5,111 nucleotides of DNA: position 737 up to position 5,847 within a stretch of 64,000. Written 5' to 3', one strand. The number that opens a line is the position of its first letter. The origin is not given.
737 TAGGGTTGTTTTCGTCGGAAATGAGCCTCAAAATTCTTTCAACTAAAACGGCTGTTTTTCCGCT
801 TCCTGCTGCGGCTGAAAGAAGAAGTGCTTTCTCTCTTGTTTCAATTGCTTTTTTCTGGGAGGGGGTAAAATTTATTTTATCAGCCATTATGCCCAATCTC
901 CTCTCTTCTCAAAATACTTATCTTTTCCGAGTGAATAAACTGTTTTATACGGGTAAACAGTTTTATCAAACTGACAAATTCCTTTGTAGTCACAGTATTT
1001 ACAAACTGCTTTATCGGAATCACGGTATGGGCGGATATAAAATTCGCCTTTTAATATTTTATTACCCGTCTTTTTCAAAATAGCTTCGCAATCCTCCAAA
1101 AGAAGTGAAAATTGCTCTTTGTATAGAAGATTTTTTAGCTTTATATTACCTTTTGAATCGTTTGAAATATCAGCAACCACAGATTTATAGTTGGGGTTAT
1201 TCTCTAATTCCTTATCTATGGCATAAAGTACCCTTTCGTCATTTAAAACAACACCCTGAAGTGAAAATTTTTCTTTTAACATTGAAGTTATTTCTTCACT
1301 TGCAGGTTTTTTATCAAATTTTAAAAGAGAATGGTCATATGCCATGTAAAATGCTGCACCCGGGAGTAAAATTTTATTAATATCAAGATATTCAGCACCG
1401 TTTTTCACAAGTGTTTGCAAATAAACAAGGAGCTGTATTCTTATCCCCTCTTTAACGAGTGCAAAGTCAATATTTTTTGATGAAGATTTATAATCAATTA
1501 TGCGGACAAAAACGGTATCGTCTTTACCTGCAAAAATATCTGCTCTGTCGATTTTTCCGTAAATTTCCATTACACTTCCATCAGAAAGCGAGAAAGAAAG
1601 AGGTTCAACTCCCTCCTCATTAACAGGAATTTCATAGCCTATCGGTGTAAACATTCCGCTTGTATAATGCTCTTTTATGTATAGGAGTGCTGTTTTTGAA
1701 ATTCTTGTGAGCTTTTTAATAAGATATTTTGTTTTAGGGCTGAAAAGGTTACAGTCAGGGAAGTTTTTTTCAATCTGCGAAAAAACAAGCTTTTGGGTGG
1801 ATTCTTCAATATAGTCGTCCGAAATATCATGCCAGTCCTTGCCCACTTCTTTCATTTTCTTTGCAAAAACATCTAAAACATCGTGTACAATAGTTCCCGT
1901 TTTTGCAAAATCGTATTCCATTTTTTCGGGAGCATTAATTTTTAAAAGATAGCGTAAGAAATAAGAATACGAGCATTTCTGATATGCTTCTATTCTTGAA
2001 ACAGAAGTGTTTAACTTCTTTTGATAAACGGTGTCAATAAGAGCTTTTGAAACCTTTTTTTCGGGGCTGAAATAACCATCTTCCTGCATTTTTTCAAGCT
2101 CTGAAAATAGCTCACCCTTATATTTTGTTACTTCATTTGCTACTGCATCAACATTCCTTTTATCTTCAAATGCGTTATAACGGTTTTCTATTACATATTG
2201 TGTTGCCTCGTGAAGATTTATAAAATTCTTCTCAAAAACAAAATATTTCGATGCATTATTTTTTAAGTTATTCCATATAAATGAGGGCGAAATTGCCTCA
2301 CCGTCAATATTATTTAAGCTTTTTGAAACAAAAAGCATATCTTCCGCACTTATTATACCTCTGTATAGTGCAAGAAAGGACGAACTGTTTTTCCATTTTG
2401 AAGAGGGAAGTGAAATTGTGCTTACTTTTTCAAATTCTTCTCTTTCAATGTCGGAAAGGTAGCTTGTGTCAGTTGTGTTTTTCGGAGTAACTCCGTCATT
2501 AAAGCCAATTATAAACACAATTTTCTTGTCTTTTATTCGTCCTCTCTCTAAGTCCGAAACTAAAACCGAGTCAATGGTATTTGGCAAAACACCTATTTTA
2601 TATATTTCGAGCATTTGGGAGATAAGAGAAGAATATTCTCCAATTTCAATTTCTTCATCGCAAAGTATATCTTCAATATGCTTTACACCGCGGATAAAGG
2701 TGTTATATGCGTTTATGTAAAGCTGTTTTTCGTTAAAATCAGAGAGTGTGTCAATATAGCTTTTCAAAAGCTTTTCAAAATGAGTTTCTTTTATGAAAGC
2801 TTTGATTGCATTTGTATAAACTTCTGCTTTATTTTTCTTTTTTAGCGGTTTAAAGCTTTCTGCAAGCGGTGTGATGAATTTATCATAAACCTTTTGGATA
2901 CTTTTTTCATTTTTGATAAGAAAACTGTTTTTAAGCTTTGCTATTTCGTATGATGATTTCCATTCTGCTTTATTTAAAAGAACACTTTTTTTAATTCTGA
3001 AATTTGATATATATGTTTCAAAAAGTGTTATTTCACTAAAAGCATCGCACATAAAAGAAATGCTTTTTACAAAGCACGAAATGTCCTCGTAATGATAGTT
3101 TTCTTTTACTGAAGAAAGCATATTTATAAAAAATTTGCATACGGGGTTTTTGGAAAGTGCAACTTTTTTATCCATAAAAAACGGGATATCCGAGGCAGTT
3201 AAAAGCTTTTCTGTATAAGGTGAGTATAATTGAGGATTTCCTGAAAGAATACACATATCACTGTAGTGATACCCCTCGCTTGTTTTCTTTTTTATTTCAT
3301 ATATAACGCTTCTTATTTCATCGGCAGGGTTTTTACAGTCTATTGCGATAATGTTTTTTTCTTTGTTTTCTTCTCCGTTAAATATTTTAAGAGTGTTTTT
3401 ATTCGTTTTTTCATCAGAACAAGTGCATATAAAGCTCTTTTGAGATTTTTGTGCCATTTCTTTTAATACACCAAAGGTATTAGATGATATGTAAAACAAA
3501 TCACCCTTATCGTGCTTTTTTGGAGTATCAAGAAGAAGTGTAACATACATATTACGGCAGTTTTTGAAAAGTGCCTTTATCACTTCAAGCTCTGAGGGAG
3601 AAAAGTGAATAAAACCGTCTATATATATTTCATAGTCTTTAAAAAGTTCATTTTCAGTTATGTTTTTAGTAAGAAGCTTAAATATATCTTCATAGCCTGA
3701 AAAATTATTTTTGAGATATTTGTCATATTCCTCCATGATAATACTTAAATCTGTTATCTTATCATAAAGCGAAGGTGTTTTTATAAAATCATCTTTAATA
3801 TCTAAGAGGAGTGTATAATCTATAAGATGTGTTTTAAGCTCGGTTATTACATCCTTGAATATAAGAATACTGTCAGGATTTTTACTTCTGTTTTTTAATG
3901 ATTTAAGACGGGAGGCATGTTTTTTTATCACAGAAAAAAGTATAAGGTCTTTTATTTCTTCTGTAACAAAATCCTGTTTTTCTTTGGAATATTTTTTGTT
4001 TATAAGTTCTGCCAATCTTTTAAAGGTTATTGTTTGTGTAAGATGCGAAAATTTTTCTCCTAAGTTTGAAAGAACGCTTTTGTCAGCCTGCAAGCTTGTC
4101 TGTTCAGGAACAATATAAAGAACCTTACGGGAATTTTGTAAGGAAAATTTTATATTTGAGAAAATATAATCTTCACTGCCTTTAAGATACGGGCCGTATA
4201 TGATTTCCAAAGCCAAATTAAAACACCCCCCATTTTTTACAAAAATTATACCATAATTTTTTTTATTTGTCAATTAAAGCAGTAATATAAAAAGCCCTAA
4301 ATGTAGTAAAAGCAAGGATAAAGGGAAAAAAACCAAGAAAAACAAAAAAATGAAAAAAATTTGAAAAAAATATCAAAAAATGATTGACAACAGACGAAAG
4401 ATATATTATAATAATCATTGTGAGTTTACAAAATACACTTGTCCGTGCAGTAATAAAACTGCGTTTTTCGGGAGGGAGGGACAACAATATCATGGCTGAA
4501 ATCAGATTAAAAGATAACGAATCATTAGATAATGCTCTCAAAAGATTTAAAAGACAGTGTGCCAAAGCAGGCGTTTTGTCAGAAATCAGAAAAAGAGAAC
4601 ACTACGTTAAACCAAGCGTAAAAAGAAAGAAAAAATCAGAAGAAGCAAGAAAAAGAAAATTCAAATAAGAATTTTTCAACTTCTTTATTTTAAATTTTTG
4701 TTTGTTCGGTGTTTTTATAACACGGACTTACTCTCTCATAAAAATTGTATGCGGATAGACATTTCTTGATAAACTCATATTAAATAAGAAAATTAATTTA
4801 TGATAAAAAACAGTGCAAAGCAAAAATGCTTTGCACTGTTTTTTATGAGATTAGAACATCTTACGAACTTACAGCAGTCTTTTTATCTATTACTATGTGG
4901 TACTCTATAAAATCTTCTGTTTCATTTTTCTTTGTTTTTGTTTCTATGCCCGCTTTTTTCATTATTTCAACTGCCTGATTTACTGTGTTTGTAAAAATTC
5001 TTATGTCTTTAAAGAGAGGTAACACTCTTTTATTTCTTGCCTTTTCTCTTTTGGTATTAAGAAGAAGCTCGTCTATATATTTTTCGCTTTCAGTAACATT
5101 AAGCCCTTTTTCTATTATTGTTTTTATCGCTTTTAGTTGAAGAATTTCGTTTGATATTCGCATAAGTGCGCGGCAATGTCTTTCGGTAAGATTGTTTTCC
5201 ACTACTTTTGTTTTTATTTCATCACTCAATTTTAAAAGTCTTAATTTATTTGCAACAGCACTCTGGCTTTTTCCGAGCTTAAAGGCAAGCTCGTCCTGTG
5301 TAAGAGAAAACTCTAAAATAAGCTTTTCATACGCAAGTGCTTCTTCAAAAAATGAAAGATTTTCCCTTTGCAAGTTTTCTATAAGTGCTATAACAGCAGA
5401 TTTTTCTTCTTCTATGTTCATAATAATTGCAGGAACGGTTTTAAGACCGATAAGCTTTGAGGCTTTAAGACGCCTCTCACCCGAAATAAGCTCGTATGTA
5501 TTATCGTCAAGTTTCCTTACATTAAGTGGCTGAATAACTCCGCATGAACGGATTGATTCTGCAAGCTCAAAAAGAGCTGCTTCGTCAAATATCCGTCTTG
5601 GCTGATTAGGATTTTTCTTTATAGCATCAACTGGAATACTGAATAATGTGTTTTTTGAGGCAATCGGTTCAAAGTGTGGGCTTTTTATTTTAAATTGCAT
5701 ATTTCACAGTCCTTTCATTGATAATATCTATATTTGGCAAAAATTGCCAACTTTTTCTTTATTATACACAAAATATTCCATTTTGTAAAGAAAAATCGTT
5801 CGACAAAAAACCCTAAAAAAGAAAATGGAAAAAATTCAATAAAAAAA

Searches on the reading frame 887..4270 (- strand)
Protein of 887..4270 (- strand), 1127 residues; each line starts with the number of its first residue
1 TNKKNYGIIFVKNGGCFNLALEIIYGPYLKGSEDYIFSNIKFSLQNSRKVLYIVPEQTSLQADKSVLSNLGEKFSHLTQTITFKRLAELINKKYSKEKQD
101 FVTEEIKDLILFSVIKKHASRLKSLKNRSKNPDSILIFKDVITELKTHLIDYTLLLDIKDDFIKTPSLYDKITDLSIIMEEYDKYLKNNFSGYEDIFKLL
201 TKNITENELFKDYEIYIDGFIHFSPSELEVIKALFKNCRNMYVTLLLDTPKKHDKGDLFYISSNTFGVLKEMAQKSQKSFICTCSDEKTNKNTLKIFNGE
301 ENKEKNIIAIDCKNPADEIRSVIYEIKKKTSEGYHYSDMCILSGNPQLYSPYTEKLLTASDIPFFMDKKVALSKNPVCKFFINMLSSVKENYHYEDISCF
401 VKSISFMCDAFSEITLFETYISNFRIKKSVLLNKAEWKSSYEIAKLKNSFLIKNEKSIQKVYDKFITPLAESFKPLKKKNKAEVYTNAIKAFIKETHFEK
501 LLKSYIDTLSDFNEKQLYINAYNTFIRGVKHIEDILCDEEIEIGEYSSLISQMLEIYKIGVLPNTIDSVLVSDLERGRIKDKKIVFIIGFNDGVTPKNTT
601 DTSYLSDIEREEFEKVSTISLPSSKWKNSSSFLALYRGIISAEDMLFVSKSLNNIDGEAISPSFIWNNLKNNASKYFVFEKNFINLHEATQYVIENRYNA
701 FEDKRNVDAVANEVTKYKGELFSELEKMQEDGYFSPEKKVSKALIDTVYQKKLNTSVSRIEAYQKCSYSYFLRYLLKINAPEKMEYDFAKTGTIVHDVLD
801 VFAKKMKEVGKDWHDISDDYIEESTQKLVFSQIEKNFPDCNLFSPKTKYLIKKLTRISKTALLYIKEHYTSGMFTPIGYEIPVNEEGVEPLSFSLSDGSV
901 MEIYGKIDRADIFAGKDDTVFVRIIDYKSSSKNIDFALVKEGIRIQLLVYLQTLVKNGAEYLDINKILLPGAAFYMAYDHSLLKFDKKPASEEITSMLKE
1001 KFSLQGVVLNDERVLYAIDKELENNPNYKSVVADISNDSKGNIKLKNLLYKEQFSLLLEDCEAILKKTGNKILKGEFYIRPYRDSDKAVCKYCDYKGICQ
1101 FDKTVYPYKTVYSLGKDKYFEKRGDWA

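Call 70: search_protein_families(library=pfam, proteins=[window:887-4270:-], max_evalue=0.00001)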
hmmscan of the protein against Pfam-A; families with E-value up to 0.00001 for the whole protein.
window:887-4270:- (1127 aa): 2 families
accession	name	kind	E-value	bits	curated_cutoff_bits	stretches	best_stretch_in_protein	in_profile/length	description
PF21445.3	ADDB_N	-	2.6e-52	178.3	26.6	1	24-280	2-269/290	ADDB, N-terminal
PF12705.13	PDDEXK_1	-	8.4e-36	124.6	22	1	755-1100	2-247/247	PD-(D/E)XK nuclease superfamily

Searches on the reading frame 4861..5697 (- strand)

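Call 70: search_protein_families(library=pfam, proteins=[window:4861-5697:-], max_evalue=0.00001)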
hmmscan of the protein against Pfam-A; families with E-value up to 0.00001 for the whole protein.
window:4861-5697:- (278 aa): 2 families
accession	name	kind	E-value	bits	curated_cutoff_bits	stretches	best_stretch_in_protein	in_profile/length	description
PF17762.8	HTH_ParB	-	3.1e-32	111.2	22.6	1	112-211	1-100/102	ParB HTH domain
PF02195.25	ParB_N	-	4.2e-32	110.5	26.3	1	18-110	3-95/95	ParB N-terminal domain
